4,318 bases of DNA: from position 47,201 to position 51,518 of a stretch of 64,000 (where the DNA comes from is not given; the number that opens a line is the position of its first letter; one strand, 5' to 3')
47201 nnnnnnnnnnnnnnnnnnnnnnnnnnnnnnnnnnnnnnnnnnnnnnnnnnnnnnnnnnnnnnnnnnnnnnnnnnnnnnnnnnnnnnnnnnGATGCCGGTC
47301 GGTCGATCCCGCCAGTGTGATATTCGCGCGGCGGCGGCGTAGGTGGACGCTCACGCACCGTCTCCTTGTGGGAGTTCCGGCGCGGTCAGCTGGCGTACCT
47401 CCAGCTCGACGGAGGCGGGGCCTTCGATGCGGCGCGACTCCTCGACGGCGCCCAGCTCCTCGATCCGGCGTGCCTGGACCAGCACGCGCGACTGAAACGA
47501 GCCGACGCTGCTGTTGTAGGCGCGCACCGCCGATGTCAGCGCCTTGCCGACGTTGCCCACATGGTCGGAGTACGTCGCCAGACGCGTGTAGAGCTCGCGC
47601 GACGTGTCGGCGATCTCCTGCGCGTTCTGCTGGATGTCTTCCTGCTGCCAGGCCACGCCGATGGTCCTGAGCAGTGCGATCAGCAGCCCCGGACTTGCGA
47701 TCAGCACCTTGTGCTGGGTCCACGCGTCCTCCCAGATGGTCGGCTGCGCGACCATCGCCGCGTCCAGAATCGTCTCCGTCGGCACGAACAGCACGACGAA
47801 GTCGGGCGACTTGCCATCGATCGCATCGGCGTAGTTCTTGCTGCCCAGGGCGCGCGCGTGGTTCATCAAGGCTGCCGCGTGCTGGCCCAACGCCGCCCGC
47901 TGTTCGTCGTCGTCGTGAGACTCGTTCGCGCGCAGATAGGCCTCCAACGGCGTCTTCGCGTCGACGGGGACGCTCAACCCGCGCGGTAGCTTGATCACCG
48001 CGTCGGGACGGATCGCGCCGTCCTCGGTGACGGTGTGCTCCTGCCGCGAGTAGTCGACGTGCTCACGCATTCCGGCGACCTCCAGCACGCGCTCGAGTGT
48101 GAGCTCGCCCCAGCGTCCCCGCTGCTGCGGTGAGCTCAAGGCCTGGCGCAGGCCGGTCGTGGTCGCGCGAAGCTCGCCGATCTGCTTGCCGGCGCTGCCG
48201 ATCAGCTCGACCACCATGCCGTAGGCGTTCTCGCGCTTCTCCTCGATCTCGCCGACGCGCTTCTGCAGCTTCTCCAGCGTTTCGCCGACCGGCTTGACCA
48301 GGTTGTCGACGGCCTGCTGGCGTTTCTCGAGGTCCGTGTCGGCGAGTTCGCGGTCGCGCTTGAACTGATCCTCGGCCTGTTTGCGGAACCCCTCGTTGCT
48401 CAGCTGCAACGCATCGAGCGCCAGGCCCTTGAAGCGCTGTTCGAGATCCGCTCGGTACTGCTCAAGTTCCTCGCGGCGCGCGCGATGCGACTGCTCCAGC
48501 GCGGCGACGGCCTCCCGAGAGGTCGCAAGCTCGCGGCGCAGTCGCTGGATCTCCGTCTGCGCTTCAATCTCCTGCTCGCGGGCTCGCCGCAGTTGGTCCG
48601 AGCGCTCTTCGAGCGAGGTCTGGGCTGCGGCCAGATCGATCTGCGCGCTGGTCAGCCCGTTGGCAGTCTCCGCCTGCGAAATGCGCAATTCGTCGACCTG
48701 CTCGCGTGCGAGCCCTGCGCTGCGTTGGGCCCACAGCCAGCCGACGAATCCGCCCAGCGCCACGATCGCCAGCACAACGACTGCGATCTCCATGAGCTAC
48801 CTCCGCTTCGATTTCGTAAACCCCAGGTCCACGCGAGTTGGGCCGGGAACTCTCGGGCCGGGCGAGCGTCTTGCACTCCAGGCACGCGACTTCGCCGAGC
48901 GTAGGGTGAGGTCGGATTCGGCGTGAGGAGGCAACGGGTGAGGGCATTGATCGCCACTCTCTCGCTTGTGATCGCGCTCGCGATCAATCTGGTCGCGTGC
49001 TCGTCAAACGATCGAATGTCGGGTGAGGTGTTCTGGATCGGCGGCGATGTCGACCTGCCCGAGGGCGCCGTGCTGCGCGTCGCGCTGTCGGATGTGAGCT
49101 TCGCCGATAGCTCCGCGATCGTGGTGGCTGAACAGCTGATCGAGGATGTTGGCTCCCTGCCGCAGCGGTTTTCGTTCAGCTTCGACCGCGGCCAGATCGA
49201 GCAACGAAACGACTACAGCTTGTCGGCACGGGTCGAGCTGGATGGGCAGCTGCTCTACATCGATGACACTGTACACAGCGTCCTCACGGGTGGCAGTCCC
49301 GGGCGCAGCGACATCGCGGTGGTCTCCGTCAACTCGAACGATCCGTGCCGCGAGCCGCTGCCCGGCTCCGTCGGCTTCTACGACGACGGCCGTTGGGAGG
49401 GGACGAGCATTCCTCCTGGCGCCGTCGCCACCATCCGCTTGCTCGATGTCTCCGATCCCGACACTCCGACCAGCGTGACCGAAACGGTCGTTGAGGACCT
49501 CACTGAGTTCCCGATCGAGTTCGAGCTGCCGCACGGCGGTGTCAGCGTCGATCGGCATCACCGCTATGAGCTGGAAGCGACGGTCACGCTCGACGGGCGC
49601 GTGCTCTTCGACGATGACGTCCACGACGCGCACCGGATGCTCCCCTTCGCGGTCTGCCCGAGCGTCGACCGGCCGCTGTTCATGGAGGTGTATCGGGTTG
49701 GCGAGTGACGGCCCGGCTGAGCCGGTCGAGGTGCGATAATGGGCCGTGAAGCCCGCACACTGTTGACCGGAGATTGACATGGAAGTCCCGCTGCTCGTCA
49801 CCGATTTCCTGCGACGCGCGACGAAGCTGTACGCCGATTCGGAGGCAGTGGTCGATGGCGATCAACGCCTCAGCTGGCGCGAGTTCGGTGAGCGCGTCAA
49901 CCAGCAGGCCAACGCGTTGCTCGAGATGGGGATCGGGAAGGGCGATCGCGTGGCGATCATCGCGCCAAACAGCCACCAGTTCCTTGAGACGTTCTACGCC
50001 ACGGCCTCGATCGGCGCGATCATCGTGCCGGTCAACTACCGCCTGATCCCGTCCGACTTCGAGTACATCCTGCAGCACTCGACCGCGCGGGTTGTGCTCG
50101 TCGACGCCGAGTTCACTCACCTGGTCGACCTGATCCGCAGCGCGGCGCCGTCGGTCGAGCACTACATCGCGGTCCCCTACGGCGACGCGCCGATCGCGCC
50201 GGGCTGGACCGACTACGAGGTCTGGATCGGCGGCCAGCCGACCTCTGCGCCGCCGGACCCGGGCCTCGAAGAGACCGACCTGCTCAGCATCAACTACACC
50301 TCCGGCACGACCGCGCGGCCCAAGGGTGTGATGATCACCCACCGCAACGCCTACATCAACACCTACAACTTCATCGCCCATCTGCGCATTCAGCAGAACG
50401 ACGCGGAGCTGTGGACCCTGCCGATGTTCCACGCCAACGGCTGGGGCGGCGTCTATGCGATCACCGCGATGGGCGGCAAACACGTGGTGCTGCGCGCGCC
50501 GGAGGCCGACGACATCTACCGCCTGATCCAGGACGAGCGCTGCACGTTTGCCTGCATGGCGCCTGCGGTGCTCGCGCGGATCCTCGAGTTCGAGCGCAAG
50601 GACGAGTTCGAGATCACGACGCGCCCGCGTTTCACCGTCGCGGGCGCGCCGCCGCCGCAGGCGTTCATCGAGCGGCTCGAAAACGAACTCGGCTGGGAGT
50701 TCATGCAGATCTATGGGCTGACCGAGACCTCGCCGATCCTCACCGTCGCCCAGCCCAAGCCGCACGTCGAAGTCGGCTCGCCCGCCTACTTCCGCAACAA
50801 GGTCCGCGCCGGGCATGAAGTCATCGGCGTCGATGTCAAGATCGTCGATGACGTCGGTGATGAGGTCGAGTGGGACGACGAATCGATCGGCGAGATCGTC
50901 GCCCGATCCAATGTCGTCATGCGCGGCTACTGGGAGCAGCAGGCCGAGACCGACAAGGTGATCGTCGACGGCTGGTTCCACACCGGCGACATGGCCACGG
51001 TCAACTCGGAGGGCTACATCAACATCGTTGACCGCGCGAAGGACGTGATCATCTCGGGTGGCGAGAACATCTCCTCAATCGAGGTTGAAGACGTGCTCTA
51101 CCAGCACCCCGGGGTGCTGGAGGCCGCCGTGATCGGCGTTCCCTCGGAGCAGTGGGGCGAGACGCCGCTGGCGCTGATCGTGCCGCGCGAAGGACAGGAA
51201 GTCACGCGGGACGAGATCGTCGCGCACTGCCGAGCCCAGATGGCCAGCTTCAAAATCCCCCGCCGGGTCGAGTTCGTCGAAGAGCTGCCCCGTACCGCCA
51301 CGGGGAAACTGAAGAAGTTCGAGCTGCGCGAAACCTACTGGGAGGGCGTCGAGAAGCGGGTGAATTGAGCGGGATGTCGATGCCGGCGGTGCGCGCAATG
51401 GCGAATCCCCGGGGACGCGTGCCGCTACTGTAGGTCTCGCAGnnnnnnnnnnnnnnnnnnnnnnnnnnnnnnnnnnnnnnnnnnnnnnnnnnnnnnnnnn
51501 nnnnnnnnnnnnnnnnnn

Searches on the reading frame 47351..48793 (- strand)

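Call 3: search_protein_families(library=pfam, proteins=[window:47351-48793:-], max_evalue=0.01)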
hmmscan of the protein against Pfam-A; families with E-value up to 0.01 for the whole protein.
window:47351-48793:- (480 aa): 1 family
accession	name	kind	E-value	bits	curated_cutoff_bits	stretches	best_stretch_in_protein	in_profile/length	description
PF02646.22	RmuC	-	4.8e-91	305.3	26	1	161-452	2-289/291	RmuC family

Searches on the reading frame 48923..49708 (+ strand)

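Call 3: search_protein_families(library=pfam, proteins=[window:48923-49708:+], max_evalue=0.01)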
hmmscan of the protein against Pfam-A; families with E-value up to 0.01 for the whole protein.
window:48923-49708:+ (261 aa): 1 family
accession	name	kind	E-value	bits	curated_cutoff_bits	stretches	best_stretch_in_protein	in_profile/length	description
PF09619.16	YscW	-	1.7e-34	118.8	22.6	2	30-131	4-105/107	Type III secretion system lipoprotein chaperone (YscW)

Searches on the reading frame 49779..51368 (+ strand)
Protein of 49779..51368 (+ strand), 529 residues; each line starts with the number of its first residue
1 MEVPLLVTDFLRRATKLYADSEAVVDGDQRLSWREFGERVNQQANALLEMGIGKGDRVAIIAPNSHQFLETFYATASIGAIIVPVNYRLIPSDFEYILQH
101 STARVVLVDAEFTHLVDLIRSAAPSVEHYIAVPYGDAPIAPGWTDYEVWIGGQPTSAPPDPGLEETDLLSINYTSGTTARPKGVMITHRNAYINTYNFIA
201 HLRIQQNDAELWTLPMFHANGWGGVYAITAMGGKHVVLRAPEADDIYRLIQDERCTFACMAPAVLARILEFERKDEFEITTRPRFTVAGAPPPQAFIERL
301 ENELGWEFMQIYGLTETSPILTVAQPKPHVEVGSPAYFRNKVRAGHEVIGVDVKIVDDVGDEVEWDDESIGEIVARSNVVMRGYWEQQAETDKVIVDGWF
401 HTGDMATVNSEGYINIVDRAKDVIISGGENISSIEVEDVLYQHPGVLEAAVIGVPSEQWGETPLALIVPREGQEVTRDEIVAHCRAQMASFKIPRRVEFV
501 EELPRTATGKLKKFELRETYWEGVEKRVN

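Call 3: search_protein_families(library=pfam, proteins=[window:49779-51368:+], max_evalue=0.01)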
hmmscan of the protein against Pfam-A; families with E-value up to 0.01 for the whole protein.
window:49779-51368:+ (529 aa): 2 families
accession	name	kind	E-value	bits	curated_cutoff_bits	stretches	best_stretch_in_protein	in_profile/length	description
PF00501.34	AMP-binding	-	1.6e-82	277.8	29.9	1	12-385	2-384/384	AMP-binding enzyme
PF13193.12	AMP-binding_C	-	1.1e-25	90.7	24.5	1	435-510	1-76/76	AMP-binding enzyme C-terminal domain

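Call 19: find_related_loci(query=window:49779-51365:+, collection=genome_contigs, flank=10000)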
Query window:49779-51365:+ (529 aa) in genome_contigs; peptide patterns used: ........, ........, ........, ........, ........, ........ (x = any residue, [..] = any of these).
600 stretches matched a pattern (row limit reached: there are more); 596 encode a relative of the query (tblastn E <= 1e-3); the best 80 are kept; 80 distinct loci.
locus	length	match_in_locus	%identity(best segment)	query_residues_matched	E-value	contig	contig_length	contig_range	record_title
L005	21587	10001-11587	96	1-529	0e+0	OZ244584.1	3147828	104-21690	MAG: Dehalococcoidia bacterium isolate 6f5e74ac-264d-476d-87d8-581b930f35c8 genome assembly, chromosome: 1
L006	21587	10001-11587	83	1-529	0e+0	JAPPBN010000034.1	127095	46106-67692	MAG: Chloroflexota bacterium isolate IRC3_bin_11 NODE_79_length_127095_cov_27.5178, whole genome shotgun sequence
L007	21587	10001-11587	83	1-529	0e+0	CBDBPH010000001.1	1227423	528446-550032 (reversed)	MAG: Dehalococcoidia bacterium isolate 745030fc-1ee1-449d-a068-ea6b321db757 genome assembly, contig: contig_1, whole gen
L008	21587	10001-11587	82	1-529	0e+0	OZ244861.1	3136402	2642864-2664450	MAG: Dehalococcoidia bacterium isolate c89b5861-ddb0-43db-8093-953e815e1e37 genome assembly, chromosome: 1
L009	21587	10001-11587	81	1-529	0e+0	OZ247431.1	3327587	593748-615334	MAG: Dehalococcoidia bacterium isolate c15901d5-d28f-4d5c-bcfc-8c60e7bd0c97 genome assembly, chromosome: 1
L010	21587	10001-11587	70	1-529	0e+0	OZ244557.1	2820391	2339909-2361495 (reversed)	MAG: Dehalococcoidia bacterium isolate 17c548fc-85ac-4b32-8eac-b178c1b3bdc7 genome assembly, chromosome: 1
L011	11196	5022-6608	69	1-529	0e+0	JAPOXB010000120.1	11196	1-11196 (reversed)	MAG: Chloroflexota bacterium isolate COS3_bin_15 NODE_1474_length_11196_cov_15.7302, whole genome shotgun sequence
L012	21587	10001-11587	68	1-529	0e+0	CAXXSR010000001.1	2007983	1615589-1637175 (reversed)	MAG: Dehalococcoidia bacterium isolate e3f0780b-4b09-4c69-8f5a-dbfb53346339 genome assembly, contig: contig_1, whole gen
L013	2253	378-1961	61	1-529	0e+0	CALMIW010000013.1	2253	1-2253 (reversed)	MAG TPA_asm: uncultured Dehalococcoidia bacterium isolate SRR2107213_bin.4_CONCOCT_v1.1_MAG genome assembly, contig: ERZ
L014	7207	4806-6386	60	1-529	0e+0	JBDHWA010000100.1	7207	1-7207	MAG: Dehalococcoidia bacterium isolate AS-MESO-OLR.347 NODE_38357_length_7207_cov_20.215007, whole genome shotgun sequen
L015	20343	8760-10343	60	1-529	0e+0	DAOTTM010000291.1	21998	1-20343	MAG TPA_asm: Dehalococcoidia bacterium isolate F11_11 k119_5776687, whole genome shotgun sequence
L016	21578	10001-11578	61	1-529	0e+0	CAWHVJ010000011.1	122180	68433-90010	MAG: uncultured bacterium isolate MFD02416.bin.1.164 genome assembly, contig: contig_6837, whole genome shotgun sequence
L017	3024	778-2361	59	1-529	0e+0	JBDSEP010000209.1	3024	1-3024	MAG: Tepidiformaceae bacterium isolate cluster1_bin.207 k127_11774378, whole genome shotgun sequence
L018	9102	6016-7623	60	1-529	0e+0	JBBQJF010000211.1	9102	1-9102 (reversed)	MAG: Dehalococcoidia bacterium isolate Co_metawrap_750 Cmw_750_k141_1629766_length_9102_cov_13.0000, whole genome shotgu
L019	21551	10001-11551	60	1-521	0e+0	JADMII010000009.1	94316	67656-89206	MAG: Dehalococcoidia bacterium isolate MAG008 NODE_246_length_94316_cov_16.971908, whole genome shotgun sequence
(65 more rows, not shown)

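Call 65: search_protein_families(library=pfam, proteins=[L005:11656-13221:-, L008:11607-12026:+], max_evalue=0.001)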
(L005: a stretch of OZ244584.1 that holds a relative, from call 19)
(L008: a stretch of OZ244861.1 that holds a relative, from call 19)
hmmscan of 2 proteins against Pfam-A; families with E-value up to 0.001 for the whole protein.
L005:11656-13221:- (521 aa): 0 families

L008:11607-12026:+ (139 aa): 2 families
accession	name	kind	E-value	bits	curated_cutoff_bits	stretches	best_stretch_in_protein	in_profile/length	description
PF04480.18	DUF559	-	9.4e-42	141.8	20.6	1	30-135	3-108/109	Protein of unknown function (DUF559)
PF18741.7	MTES_1575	-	1.6e-08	34.9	38.2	1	59-135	13-96/96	REase_MTES_1575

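Call 68: search_protein_families(library=padloc, proteins=[L005:11656-13221:-], max_evalue=0.001)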
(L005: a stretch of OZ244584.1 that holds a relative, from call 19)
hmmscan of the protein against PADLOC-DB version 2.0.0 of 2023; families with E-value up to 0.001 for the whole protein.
L005:11656-13221:- (521 aa): 8 families
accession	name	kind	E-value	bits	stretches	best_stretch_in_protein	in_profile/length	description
PDLC04161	HEC-07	-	3.6e-34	116.6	2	95-367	94-369/553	-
PDLC03912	NsnC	-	1.7e-25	88.5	1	354-519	164-313/316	-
PDLC04160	HEC-07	-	3.6e-22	76.5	1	148-361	157-364/557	-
PDLC04159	HEC-07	-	1.7e-16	58.1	1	183-289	163-269/531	-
PDLC03879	NsnC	-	1.8e-13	48.8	1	374-517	175-304/305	-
PDLC04158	HEC-07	-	2.6e-09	34.1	1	192-262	176-246/526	-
PDLC03899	NsnC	-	1.2e-05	22.9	1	416-516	189-299/299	-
PDLC03914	NsnC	-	0.00036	18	1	438-518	236-314/314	-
